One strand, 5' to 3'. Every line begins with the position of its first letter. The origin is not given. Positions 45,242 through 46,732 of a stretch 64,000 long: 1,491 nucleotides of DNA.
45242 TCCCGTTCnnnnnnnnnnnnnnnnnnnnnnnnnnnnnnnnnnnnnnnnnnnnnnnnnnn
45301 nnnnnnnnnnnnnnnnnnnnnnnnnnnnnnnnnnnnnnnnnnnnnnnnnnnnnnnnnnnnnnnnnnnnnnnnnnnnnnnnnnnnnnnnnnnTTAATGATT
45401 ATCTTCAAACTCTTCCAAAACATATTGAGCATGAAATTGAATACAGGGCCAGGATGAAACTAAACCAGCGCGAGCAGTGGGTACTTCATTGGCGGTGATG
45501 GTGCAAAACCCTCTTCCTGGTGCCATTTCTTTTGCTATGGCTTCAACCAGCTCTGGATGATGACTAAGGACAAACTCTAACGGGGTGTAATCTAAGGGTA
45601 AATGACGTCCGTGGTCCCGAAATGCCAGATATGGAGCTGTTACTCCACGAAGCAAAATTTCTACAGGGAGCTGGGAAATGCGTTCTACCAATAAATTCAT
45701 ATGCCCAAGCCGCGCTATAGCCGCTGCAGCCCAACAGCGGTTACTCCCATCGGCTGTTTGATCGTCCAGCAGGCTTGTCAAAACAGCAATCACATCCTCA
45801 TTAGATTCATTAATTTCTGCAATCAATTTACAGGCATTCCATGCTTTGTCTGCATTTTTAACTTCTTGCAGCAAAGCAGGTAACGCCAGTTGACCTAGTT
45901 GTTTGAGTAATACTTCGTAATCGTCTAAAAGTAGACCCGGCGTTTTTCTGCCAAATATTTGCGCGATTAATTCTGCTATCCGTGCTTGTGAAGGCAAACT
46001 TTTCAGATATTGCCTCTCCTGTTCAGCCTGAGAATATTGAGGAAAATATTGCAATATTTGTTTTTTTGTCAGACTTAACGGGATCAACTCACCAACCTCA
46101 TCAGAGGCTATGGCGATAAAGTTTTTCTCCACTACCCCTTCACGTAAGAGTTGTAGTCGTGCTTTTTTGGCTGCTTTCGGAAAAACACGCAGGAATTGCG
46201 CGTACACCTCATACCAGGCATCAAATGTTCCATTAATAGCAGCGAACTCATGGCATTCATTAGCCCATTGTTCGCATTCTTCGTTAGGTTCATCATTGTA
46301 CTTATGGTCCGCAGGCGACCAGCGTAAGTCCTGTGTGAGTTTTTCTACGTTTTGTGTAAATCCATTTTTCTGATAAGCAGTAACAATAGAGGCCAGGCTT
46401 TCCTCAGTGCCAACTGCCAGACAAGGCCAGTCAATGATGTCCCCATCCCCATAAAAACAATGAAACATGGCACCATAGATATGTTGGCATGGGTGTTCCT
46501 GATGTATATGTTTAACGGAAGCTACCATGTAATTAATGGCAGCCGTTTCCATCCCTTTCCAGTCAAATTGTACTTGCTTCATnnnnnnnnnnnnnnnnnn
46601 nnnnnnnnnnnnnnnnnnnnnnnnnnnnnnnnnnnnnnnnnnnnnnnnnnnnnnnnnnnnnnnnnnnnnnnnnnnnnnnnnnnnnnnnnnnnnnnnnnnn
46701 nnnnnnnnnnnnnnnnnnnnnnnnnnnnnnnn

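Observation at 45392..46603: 403-aa gene of unknown function inserted between narV and yddE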

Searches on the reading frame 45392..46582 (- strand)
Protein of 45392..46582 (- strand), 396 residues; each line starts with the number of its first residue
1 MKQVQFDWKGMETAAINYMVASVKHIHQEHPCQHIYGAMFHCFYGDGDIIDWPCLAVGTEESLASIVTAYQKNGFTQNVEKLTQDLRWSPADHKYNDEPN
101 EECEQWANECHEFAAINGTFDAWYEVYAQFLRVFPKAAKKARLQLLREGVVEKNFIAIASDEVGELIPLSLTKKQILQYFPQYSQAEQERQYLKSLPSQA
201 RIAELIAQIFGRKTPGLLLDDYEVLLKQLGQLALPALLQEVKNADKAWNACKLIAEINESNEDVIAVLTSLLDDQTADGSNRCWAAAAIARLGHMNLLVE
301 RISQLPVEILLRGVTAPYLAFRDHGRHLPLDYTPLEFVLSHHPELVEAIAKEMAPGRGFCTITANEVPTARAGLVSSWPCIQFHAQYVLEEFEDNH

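Call 8: search_protein_families(proteins=[window:45392-46582:-], library=ncbifam, max_evalue=1)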
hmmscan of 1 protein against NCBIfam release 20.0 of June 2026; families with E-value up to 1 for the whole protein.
window:45392-46582:- (396 aa): 1 family
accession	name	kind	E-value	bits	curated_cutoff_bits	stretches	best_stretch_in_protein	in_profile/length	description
NF001544.0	PRK00373.1-3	equivalog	0.06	13.2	253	1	187-270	78-159/216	V-type ATP synthase subunit D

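Call 9: search_protein_families(proteins=[window:45392-46582:-], library=padloc, max_evalue=1)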
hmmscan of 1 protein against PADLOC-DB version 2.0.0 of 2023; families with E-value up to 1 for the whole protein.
window:45392-46582:- (396 aa): 0 families

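Call 10: search_solved_structures(query=window:45392-46582:-, max_evalue=10)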
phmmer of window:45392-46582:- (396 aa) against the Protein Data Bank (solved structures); distinct sequences matched with E-value up to 10: 0.

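Call 11: profile_search(protein=window:45392-46582:-)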
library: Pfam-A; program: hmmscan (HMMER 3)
A. the first sequence (396 residues): domains with independent E <= 10: 2; with E <= 0.001: 1
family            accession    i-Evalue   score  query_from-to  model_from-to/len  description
DUF4303           PF14136.11    2.3e-08    34.4      19-158         5-133/155  Domain of unknown function (DUF4303)
DUF6398           PF19935.4        0.74    10.6     256-303        17-64/106  Domain of unknown function (DUF6398)

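Call 18: find_homologous_proteins(query=window:45392-46582:-, max_evalue=0.001)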
Query window:45392-46582:- (396 aa): 44 proteins with E <= 0.001 among 8000 candidates.
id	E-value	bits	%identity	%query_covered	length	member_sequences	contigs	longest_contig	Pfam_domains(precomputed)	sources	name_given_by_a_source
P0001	8.0e-270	913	100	100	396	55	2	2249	-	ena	-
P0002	6.7e-229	778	84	100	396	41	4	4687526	-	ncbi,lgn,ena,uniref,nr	ncbi:DUF4303 domain-containing protein [Escherichia albertii]|uniref:DUF4303 domain-containing prote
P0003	9.1e-145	501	57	100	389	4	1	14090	PF14136.12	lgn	-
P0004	3.1e-139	483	54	99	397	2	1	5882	-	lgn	-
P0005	9.8e-135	468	52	99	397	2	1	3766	-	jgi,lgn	-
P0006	6.6e-130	452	52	100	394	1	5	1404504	-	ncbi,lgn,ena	ncbi:DUF4303 domain-containing protein [Klebsiella aerogenes]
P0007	1.4e-124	434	51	100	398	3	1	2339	-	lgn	-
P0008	6.0e-122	426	50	100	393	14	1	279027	-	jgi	-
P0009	1.2e-120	422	49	98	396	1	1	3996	-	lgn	-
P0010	3.9e-120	420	49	99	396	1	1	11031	-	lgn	-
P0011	2.5e-119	417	48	99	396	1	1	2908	-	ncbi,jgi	jgi:hypothetical protein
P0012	4.9e-119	416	49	99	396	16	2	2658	-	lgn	-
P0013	2.2e-118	414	50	98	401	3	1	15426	-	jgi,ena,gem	-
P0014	1.1e-116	408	49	100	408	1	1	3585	-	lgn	-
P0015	5.2e-114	400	48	98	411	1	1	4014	PF13646.13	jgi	jgi:hypothetical protein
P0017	1.5e-110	388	48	99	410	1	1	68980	-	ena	-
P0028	4.1e-82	295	41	98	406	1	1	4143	PF14136.12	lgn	-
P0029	5.1e-79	284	40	98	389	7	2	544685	PF14136.12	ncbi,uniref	ncbi:DUF4303 domain-containing protein [Microbacterium keratanolyticum]|uniref:DUF4303 domain-contai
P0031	2.0e-78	283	38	97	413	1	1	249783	PF14136.12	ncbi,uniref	ncbi:DUF4303 domain-containing protein [Streptomyces sp. NPDC015032]|uniref:DUF4303 domain-containin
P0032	3.7e-78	282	39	98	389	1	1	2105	PF14136.12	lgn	-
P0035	9.2e-77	277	38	98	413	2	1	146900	PF14136.12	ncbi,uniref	ncbi:DUF4303 domain-containing protein [Streptomyces sp. NPDC051644]|uniref:DUF4303 domain-containin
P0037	2.7e-76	276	39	97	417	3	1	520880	PF14136.12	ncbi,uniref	ncbi:DUF4303 domain-containing protein [Rhodococcus oryzae]|uniref:DUF4303 domain-containing protein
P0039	4.6e-73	265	37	97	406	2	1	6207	PF13646.13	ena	-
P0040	5.9e-73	265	39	96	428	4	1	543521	PF14136.12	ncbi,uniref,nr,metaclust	ncbi:protein of unknown function [Rhodococcus tukisamuensis]|uniref:DUF4303 domain-containing protei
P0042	5.5e-66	242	37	98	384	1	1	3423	PF14136.12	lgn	-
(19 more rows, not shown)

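Call 22: find_encoding_contigs(protein=P0002, flank=8000, max_places=3)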
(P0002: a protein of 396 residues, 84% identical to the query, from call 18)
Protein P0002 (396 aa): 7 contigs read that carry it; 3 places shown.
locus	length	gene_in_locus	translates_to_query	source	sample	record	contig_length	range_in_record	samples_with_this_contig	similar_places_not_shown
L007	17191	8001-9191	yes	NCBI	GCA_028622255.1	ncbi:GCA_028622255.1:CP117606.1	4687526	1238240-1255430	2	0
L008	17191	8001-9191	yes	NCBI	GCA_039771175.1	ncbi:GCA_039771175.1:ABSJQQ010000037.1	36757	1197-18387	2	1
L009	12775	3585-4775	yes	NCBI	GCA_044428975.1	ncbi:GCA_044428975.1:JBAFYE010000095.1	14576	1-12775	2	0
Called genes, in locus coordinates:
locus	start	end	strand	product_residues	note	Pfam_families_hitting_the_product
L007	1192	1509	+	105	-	PF15523:Ntox16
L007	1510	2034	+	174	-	-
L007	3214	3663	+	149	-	-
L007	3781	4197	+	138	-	-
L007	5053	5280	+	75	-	PF01361:Tautomerase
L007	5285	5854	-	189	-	PF01613:Flavin_Reduct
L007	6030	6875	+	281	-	PF00797:Acetyltransf_2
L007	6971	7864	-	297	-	PF02567:PhzC-PhzF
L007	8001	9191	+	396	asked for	-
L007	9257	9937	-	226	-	PF02665:Nitrate_red_gam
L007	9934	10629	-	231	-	PF02613:Nitrate_red_del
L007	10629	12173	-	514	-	PF12837:Fer4_6 (faint), PF13237:Fer4_10, PF13247:Fer4_11, PF12838:Fer4_7 (weak), PF14711:Nitr_red_bet_C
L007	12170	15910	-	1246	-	PF14710:Nitr_red_alph_N, PF00384:Molybdopterin, PF28599:NarG_dom_V, PF01568:Molydop_binding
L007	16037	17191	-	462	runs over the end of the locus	PF07690:MFS_1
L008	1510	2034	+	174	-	-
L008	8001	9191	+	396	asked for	-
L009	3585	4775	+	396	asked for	-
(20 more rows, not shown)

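Call 23: find_encoding_contigs(protein=P0006, flank=8000, max_places=3)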
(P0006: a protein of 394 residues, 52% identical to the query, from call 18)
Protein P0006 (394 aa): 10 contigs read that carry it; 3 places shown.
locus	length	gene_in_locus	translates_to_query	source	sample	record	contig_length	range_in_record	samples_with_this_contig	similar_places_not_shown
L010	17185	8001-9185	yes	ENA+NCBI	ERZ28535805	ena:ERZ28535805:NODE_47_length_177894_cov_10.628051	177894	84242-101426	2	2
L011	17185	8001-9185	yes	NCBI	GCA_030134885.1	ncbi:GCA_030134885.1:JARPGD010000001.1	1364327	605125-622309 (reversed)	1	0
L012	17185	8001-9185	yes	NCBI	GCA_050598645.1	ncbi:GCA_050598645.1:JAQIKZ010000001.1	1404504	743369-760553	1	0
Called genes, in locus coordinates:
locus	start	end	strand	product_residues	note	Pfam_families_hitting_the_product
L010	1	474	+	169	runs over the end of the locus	PF00583:Acetyltransf_1, PF13673:Acetyltransf_10 (weak), PF13508:Acetyltransf_7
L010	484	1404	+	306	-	PF00528:BPD_transp_1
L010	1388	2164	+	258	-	PF02463:SMC_N (faint), PF20703:nSTAND1 (weak), PF00005:ABC_tran, PF09818:ABC_ATPase (faint), PF13304:AAA_21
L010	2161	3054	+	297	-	PF00497:SBP_bac_3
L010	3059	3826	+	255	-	PF06912:DUF1275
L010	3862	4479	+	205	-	PF02798:GST_N (weak), PF13417:GST_N_3, PF13409:GST_N_2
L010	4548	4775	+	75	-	PF01361:Tautomerase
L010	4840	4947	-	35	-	-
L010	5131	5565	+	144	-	PF00486:Trans_reg_C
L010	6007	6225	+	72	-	PF00196:GerE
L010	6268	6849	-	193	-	PF01613:Flavin_Reduct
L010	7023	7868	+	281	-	PF00797:Acetyltransf_2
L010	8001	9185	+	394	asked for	-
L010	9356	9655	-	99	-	-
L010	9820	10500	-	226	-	PF02665:Nitrate_red_gam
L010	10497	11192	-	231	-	PF02613:Nitrate_red_del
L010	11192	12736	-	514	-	PF12837:Fer4_6 (faint), PF13237:Fer4_10, PF13247:Fer4_11, PF12838:Fer4_7 (weak), PF14711:Nitr_red_bet_C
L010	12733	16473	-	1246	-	PF14710:Nitr_red_alph_N, PF00384:Molybdopterin, PF28599:NarG_dom_V, PF01568:Molydop_binding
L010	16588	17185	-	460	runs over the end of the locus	PF07690:MFS_1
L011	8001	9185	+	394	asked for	-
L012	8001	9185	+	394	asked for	-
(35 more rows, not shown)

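Call 27: find_related_loci(query=A1, collection=genome_contigs, flank=8000)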
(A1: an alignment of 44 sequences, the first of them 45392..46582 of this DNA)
Query A1 (396 aa) in genome_contigs; peptide patterns used: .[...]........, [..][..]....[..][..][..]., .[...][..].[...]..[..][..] (x = any residue, [..] = any of these).
600 stretches matched a pattern (row limit reached: there are more); 19 encode a relative of the query (tblastn E <= 1e-3); 17 distinct loci.
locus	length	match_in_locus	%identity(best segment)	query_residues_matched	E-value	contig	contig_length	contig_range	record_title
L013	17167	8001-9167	47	5-393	8e-124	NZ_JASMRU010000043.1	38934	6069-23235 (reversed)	Pseudomonas sp. CAN1 strain SPPC 2814 scaffold43.1, whole genome shotgun sequence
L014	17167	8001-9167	48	5-393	1e-122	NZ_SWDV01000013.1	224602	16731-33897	Pseudomonas nicosulfuronedens strain LAM1902 LAM1902_ctg013, whole genome shotgun sequence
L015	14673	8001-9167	47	5-393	6e-118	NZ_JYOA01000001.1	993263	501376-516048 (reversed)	Pseudomonas sp. 21 contig1, whole genome shotgun sequence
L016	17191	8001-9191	44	3-391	5e-105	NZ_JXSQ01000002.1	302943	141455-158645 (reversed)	Leucobacter komagatae strain VKM ST2845 L_komagatae_02, whole genome shotgun sequence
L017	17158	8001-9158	42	7-391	1e-93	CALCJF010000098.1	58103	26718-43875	MAG TPA_asm: uncultured Leucobacter sp. isolate SRR3330157_bin.82_CONCOCT_v1.1_MAG genome assembly, contig: ERZ724089.40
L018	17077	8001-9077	41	3-364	2e-85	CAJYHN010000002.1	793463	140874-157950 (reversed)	MAG: uncultured Microbacterium sp. isolate S3C2912_SP226 genome assembly, contig: S3Ck127_47125, whole genome shotgun se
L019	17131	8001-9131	39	5-391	2e-82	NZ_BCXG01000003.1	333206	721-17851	Rhodococcus tukisamuensis NBRC 100609, whole genome shotgun sequence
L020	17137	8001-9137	38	4-392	5e-72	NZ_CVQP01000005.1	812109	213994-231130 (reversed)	Rhodococcus sp. RD6.2, whole genome shotgun sequence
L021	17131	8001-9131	39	7-391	2e-71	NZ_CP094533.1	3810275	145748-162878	Agromyces soli strain KACC 16215 chromosome, complete genome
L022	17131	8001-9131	39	7-391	2e-71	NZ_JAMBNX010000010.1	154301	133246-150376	Agromyces mediolanus strain RA 14A.10 NODE_10_, whole genome shotgun sequence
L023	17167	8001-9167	49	5-393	2e-120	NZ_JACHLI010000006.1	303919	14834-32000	Pseudomonas nitritireducens strain S00179 Ga0436327_06, whole genome shotgun sequence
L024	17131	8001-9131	38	7-391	2e-65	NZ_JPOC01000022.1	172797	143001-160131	Prescottella defluvii strain Ca11 contig022, whole genome shotgun sequence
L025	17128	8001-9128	38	7-391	2e-65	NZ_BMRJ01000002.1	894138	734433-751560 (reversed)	Agromyces mediolanus strain JCM 3346 sequence02, whole genome shotgun sequence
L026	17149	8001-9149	35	5-389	9e-63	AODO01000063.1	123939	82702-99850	Rhodococcus triatomae BKS 15-14 Contig0063, whole genome shotgun sequence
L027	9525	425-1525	43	24-391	4e-89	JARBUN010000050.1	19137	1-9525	MAG: Microbacterium sp. isolate L_E1_T20_C_bin.70 scaffold_4900, whole genome shotgun sequence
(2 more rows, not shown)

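Call 28: predict_structure(alignment_id=A1)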
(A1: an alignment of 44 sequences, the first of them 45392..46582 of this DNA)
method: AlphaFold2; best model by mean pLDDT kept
length: 396 residues; sequences in the alignment: 44
mean_pLDDT: 94.7   pTM: 0.76
mean pLDDT of the five models: 94.7, 94.4, 93.6, 93.0, 92.9
residues with pLDDT >= 90: 363; 70-90: 30; 50-70: 1; < 50: 2
segments of 3 or more residues with pLDDT < 50: none
pLDDT, mean of each block of 10 residues (from residue 1): 79 99 98 98 95 98 96 93 93 94 97 93 96 98 98 97 93 92 90 96 96 88 96 97 90 97 97 94 98 97 95 96 94 97 95 86 97 97 97 91
secondary structure, 60 per line:
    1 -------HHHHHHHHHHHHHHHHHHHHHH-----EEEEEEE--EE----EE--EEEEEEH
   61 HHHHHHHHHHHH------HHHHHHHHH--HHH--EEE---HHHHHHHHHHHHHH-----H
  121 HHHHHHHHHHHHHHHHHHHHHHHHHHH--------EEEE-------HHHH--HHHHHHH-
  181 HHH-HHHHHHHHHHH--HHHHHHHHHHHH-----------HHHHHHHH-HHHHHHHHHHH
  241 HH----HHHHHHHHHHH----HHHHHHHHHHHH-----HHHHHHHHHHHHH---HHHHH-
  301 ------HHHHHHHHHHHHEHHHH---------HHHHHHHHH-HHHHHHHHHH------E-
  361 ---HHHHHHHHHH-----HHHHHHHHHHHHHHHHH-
elements in order: H8-29 E35-41 E54-59 H60-72 H79-87 E95-97 H101-114 H120-147 E156-159 H167-170 H173-179 H185-195 H198-209 H221-228 H230-242 H247-257 H262-273 H279-291 H295-299 H307-318 H320-323 H333-341 H343-352 H364-373 H379-395

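Call 37: find_encoding_contigs(protein=P0003, flank=6000, max_places=2)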
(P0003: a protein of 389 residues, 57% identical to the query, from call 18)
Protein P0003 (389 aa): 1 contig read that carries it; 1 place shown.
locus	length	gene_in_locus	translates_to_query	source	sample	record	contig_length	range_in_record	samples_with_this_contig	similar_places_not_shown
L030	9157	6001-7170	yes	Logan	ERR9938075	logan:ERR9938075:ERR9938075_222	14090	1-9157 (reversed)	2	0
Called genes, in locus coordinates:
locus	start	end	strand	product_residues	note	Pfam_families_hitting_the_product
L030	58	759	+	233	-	PF00005:ABC_tran, PF13304:AAA_21 (faint)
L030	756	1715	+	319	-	PF01547:SBP_bac_1, PF13531:SBP_bac_11, PF13416:SBP_bac_8, PF13343:SBP_bac_6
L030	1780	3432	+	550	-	PF00528:BPD_transp_1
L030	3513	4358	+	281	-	PF00797:Acetyltransf_2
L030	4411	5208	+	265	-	PF00753:Lactamase_B, PF23023:Anti-Pycsar_Apyc1 (weak), PF12706:Lactamase_B_2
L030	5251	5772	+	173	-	PF13671:AAA_33 (weak), PF01202:SKI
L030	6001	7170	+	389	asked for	PF14136:DUF4303 (weak)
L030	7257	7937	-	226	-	PF02665:Nitrate_red_gam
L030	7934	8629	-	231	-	PF02613:Nitrate_red_del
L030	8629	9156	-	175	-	?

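Call 38: find_encoding_contigs(protein=P0008, flank=6000, max_places=2)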
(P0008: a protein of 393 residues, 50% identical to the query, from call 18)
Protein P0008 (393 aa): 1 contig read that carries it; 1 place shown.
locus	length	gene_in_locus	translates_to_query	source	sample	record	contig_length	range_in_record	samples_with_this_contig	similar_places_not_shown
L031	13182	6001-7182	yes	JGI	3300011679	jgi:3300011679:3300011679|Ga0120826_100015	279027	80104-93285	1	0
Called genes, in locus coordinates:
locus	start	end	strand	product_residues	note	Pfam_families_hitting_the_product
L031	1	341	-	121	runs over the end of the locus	PF06062:UPF0231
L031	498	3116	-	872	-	PF11791:Aconitase_B_N, PF06434:Aconitase_2_N, PF00330:Aconitase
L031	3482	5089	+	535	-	PF11737:DUF3300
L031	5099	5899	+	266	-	PF11453:DUF2950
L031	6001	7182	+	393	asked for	-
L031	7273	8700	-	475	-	PF00890:FAD_binding_2 (faint), PF01134:GIDA (weak), PF03486:HI0933_like (faint), PF07992:Pyr_redox_2, PF12831:FAD_oxidored, PF13450:NAD_binding_8 (faint), PF00070:Pyr_redox, PF02852:Pyr_redox_dim, +1 more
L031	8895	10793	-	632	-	PF00364:Biotin_lipoyl, PF01597:GCV_H (faint), PF05896:NQRA_N (faint), PF13375:RnfC_N (faint), PF25973:BSH_CzcB (weak), PF00364:Biotin_lipoyl, PF02817:E3_binding, PF00198:2-oxoacid_dh, +3 more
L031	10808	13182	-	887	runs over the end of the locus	PF28598:PDH_E1_N, PF00456:Transketolase_N, PF17831:PDH_E1_M, PF22613:Transketolase_C_1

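Call 39: find_encoding_contigs(protein=P0017, flank=6000, max_places=2)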
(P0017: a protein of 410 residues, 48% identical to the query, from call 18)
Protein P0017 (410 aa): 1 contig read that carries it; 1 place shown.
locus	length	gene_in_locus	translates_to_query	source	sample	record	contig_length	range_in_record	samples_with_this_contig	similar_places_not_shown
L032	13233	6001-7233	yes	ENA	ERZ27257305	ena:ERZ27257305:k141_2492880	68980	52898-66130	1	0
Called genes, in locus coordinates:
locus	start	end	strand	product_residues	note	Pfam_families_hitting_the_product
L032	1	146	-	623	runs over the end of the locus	PF01642:MM_CoA_mutase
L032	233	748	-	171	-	PF01288:HPPK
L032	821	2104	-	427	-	-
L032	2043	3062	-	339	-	-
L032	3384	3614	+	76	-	-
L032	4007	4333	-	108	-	PF01527:HTH_Tnp_1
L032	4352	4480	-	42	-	-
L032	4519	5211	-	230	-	PF04012:PspA_IM30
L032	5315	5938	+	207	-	PF00440:TetR_N (faint), PF13305:TetR_C_33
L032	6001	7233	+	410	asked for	-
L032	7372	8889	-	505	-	PF13431:TPR_17 (faint), PF01694:Rhomboid, PF13424:TPR_12 (faint), PF13371:TPR_9 (faint), PF13432:TPR_16 (faint), PF24575:TPR_Slam (faint), PF13414:TPR_11 (faint), PF13428:TPR_14 (faint), +4 more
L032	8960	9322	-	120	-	PF02152:FolB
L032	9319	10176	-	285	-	PF00809:Pterin_bind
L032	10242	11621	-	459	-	PF13163:DUF3999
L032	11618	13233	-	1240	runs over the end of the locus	PF10101:DUF2339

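Call 40: find_encoding_contigs(protein=P0013, flank=6000, max_places=2)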
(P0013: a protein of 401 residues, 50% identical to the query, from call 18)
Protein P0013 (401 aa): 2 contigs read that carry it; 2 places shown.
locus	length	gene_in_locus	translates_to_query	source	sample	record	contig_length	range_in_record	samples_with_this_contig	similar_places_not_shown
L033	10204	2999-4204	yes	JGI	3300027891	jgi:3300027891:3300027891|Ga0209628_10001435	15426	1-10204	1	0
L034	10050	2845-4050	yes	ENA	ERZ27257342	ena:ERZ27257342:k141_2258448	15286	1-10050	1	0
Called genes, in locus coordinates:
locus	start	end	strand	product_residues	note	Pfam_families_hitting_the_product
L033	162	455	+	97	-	PF10905:DUF2695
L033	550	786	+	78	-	-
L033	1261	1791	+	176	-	PF22481:DUF6985 (weak)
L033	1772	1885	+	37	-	-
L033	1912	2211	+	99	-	-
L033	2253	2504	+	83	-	-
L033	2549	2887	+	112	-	-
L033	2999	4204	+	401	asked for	-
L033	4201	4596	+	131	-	PF14300:DMP19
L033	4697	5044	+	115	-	PF09346:SMI1_KNR4 (weak)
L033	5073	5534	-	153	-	-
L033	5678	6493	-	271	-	PF00398:RrnaAD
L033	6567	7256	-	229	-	-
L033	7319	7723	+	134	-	-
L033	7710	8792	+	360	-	PF00005:ABC_tran, PF08402:TOBE_2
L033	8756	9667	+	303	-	PF00528:BPD_transp_1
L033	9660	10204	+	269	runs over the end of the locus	PF00528:BPD_transp_1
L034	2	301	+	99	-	?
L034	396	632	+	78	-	-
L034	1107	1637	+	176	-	PF22481:DUF6985 (weak)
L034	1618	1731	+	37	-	-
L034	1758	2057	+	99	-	-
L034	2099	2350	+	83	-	-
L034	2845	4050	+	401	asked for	-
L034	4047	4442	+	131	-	PF14300:DMP19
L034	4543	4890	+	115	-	PF09346:SMI1_KNR4 (weak)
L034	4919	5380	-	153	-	-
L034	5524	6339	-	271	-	PF00398:RrnaAD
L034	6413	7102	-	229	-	-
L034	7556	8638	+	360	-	PF00005:ABC_tran, PF08402:TOBE_2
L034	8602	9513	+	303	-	PF00528:BPD_transp_1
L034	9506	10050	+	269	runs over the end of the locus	PF00528:BPD_transp_1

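Call 44: search_protein_families(proteins=[window:45392-46582:-], library=phrogs, max_evalue=0.01)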
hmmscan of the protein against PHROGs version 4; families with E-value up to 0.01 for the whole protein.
window:45392-46582:- (396 aa): 0 families
